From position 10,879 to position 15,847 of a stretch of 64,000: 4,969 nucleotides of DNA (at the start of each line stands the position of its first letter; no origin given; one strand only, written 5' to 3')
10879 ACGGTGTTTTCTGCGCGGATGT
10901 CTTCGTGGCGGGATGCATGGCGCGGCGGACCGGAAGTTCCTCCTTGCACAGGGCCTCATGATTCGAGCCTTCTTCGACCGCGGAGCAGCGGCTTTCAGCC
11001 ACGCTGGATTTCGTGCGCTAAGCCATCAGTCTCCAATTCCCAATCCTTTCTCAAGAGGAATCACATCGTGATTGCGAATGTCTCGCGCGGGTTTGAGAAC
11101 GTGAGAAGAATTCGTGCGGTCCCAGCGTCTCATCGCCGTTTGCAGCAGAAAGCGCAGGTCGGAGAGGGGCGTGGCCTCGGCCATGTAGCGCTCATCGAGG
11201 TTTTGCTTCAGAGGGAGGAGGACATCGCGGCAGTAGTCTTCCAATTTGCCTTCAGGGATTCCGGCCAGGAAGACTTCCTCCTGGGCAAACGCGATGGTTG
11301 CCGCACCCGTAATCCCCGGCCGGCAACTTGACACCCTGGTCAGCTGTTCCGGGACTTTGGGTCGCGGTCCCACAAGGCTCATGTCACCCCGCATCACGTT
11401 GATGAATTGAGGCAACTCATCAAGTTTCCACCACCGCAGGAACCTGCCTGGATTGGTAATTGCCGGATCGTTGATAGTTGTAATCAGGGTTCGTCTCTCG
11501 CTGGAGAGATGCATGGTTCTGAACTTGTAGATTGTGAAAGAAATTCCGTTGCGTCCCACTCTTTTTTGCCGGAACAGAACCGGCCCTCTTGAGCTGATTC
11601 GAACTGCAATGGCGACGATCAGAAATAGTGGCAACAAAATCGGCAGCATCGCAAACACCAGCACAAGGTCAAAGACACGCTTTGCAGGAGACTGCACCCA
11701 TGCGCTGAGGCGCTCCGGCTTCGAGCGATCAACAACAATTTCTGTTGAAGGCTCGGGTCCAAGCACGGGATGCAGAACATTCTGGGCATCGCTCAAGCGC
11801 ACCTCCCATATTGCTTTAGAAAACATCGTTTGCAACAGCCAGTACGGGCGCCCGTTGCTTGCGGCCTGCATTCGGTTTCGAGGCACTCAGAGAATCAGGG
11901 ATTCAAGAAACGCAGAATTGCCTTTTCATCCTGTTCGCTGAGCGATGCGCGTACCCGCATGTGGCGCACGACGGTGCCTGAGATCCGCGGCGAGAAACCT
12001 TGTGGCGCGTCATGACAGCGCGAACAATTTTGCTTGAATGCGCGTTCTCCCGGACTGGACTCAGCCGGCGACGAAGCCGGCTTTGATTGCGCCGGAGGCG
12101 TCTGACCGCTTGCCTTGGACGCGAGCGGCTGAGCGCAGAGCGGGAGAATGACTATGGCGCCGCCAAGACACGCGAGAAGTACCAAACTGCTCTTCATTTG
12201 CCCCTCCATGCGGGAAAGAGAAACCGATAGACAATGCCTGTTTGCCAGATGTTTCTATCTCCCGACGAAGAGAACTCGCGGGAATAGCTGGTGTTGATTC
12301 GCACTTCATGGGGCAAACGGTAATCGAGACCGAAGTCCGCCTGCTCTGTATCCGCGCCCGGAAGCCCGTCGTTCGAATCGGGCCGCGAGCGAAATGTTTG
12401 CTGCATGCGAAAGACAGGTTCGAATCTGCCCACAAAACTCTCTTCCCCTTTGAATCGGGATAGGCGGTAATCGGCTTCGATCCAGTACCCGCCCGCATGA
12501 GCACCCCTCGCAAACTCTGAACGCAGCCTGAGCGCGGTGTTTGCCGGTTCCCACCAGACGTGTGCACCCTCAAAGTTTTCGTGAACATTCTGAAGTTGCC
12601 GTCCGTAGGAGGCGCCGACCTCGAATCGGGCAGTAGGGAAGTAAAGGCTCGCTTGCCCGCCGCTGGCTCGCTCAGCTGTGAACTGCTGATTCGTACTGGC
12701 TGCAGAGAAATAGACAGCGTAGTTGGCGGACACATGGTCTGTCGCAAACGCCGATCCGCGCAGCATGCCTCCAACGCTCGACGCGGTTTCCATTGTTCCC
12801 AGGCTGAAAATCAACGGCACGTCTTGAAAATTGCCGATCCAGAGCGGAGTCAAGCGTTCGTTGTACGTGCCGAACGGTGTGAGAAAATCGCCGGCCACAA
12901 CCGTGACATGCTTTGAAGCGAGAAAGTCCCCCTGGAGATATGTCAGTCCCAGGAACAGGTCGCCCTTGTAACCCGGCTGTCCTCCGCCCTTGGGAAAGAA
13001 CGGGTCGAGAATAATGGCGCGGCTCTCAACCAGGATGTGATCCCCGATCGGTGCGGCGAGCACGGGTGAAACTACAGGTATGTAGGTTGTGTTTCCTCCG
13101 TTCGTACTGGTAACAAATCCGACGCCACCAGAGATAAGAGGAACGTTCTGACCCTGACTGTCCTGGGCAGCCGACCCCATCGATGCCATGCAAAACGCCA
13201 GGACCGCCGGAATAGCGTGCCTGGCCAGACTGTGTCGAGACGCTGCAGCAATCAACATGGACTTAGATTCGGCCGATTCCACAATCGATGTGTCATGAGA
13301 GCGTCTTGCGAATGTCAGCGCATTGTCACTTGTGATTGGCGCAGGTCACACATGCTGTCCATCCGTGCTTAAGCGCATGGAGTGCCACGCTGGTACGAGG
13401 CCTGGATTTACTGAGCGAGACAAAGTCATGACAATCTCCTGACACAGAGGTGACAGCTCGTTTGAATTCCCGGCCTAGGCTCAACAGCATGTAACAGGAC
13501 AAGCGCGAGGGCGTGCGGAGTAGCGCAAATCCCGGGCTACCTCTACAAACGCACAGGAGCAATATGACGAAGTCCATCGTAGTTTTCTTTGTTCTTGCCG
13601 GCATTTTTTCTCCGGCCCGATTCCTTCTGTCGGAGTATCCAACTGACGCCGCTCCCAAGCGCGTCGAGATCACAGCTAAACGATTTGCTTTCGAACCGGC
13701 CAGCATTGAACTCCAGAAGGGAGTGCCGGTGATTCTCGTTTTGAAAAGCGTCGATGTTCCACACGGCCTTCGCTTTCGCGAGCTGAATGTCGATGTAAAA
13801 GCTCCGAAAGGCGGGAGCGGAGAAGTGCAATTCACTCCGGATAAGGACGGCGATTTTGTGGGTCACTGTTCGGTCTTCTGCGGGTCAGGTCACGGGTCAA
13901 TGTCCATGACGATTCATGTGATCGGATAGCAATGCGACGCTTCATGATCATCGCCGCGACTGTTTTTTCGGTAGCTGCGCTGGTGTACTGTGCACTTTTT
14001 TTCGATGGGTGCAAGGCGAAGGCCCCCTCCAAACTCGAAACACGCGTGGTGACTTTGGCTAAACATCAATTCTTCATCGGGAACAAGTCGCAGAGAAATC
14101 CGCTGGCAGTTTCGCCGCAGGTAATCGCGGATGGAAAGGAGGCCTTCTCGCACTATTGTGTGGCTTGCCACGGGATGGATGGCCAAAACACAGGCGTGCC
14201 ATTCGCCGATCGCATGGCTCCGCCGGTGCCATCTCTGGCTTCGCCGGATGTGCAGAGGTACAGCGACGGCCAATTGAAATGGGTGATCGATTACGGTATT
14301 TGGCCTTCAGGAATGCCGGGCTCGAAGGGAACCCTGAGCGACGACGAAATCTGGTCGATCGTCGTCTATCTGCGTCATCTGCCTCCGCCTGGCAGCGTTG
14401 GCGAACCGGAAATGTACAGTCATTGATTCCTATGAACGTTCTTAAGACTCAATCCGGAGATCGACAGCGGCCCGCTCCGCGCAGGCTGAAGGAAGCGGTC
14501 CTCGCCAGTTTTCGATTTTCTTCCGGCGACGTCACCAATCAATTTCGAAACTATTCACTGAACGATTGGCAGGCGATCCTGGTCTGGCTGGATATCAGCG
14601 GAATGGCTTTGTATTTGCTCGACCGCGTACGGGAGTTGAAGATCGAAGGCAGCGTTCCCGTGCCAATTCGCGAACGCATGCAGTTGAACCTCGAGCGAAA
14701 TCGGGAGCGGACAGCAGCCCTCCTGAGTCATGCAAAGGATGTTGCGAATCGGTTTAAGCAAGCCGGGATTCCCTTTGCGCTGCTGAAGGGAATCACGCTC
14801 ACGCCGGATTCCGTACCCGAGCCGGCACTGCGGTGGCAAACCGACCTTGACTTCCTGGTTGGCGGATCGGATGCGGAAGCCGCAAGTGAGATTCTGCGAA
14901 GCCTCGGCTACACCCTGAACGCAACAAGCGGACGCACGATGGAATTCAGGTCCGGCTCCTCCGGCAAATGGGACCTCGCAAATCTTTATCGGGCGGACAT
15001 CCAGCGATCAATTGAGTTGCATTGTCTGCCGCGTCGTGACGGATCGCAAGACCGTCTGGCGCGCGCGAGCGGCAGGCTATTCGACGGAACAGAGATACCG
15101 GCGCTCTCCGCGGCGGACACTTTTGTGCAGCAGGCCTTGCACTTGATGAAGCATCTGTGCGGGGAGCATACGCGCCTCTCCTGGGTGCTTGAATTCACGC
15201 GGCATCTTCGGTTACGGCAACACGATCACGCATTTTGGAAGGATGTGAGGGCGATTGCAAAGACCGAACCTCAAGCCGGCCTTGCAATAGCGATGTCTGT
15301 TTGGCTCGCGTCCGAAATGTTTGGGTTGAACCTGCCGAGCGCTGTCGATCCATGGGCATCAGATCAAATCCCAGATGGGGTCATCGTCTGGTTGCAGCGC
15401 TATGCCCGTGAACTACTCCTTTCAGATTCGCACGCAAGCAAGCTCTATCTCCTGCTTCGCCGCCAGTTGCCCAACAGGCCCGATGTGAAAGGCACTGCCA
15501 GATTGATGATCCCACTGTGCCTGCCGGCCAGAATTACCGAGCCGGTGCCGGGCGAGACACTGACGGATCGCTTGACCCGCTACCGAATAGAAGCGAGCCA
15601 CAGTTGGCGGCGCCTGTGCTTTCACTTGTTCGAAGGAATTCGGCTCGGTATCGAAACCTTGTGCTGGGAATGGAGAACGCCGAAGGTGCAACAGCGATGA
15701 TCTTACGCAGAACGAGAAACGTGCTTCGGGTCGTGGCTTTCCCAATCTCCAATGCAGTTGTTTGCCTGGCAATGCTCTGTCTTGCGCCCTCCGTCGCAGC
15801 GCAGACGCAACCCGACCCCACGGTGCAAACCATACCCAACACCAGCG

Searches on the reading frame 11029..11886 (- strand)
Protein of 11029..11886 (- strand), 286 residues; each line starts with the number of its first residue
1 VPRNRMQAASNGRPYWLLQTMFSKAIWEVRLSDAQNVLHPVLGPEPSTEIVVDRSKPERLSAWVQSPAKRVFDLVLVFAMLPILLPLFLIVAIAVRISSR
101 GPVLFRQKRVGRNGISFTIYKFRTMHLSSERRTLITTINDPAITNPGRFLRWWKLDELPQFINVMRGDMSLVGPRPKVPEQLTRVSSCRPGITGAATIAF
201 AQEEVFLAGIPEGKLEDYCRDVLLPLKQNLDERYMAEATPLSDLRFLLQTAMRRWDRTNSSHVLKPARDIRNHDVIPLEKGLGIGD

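Call 7: search_protein_families(library=pfam, proteins=[window:11029-11886:-], max_evalue=0.001)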
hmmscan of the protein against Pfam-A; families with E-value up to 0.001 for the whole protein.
window:11029-11886:- (286 aa): 1 family
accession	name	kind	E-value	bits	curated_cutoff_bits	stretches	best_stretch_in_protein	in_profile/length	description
PF02397.22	Bac_transf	-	1.1e-50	172.1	27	1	69-252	1-175/179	Bacterial sugar transferase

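Call 27: search_protein_families(library=ncbifam, proteins=[window:11029-11886:-], max_evalue=0.01)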
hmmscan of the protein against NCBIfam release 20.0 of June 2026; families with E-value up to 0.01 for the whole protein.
window:11029-11886:- (286 aa): 10 families
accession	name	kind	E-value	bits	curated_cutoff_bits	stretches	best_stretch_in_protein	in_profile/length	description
TIGR03025.1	EPS_sugtrans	subfamily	9.3e-56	189.9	295.55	1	47-257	237-441/445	exopolysaccharide biosynthesis polyprenyl glycosylphosphotransferase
TIGR03023.1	WcaJ_sugtrans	equivalog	5e-49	167.8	410.75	1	60-194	255-399/453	undecaprenyl-phosphate glucose phosphotransferase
TIGR03022.1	WbaP_sugtrans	subfamily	1.1e-40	140.3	403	2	60-132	250-322/456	undecaprenyl-phosphate galactose phosphotransferase WbaP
TIGR03013.1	EpsB_2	subfamily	5.2e-37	128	393.35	1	66-201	252-398/443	TIGR03013 family XrtA/PEP-CTERM system glycosyltransferase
NF052601.1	undeca_RfbP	equivalog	8.3e-35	120.2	330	2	139-195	131-194/244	undecaprenyl-phosphate galactose phosphotransferase family protein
NF041877.1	EPS_EpsZ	equivalog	8.8e-34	116.9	800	1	67-185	264-394/459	exopolysaccharide biosynthesis polyisoprenyl-phosphate hexose-1-phosphate transferase EpsZ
NF007518.0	PRK10124.1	equivalog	3.6e-31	108.4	684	1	68-178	273-384/464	undecaprenyl-phosphate glucose phosphotransferase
NF050817.1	PolSacchBiosHfsE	equivalog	1.7e-28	99.6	750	1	67-177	270-382/467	polysaccharide biosynthesis protein HfsE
NF045514.1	glycotran_HepC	equivalog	8.7e-23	80.7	140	1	64-176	112-211/220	heterocyst development glycosyltransferase HepC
NF011751.0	PRK15204.1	equivalog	3.8e-21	75.2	907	1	68-185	279-411/476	undecaprenyl-phosphate galactose phosphotransferase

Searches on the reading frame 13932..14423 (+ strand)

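Call 27: search_protein_families(library=ncbifam, proteins=[window:13932-14423:+], max_evalue=0.01)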
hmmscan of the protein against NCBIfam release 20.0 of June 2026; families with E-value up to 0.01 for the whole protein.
window:13932-14423:+ (164 aa): 7 families
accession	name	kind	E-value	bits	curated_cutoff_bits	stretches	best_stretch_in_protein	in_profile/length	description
NF011054.0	PRK14486.1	equivalog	5e-11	42.6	447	1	53-149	203-289/294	putative bifunctional cbb3-type cytochrome c oxidase subunit II/cytochrome c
NF033864.1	cytochrome579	equivalog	1.3e-07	31.5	280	1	50-150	34-139/179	cytochrome 579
TIGR04494.1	c550_PedF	equivalog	3.4e-06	27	122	1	52-148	37-128/133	cytochrome c-550 PedF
TIGR00782.1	ccoP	equivalog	0.00078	18.8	179.95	1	61-88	199-226/285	cytochrome-c oxidase, cbb3-type subunit III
NF050122.1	bc1_QcrC_actin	exception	0.0013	18.1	200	1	55-87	31-63/253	cytochrome bc1 complex diheme cytochrome c subunit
TIGR03872.1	cytochrome_MoxG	equivalog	0.0027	17.8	147.8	0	53-150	32-121/133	cytochrome c(L), periplasmic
NF045930.1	Cytc6PetJCyano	equivalog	0.0085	16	135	0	65-146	28-101/110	cytochrome c6 PetJ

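Call 28: search_protein_families(library=pfam, proteins=[window:13932-14423:+], max_evalue=0.001)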
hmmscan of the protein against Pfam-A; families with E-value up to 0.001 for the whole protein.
window:13932-14423:+ (164 aa): 2 families
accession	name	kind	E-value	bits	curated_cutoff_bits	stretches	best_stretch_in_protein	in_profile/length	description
PF13442.11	Cytochrome_CBB3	-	5.3e-13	49.5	27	1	65-147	3-68/68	Cytochrome C oxidase, cbb3-type, subunit III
PF00034.26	Cytochrom_C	-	1.1e-08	36.7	21.3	1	65-150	1-89/90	Cytochrome c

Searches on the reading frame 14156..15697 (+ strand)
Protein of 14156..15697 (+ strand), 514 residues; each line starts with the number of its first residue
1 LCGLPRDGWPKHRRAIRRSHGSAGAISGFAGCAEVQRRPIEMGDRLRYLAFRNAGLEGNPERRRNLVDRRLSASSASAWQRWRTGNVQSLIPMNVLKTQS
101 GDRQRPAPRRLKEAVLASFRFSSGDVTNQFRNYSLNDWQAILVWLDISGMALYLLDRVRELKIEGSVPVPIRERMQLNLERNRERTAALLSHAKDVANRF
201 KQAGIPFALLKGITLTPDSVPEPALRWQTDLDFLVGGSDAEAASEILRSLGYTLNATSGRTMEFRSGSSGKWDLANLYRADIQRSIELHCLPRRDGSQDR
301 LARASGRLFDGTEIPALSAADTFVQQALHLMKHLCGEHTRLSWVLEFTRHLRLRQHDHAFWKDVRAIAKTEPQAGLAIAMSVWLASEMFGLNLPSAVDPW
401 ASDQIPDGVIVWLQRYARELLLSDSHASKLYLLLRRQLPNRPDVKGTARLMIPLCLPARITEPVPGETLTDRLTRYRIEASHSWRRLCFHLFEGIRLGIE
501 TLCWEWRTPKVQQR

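Call 7: search_protein_families(library=pfam, proteins=[window:14156-15697:+], max_evalue=0.001)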
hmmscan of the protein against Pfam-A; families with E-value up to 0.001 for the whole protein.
window:14156-15697:+ (514 aa): 1 family
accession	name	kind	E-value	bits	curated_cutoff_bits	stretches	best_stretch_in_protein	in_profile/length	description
PF14907.12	NTP_transf_5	-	3.2e-38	132.1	31.2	1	136-390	3-249/249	Uncharacterised nucleotidyltransferase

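Call 27: search_protein_families(library=ncbifam, proteins=[window:14432-15697:+], max_evalue=0.01)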
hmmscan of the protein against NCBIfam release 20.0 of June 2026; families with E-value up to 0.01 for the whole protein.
window:14432-15697:+ (422 aa): 0 families

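Call 43: search_solved_structures(query=window:14432-15697:+, max_evalue=1)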
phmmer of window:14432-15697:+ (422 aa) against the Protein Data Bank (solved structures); distinct sequences matched with E-value up to 1: 0.
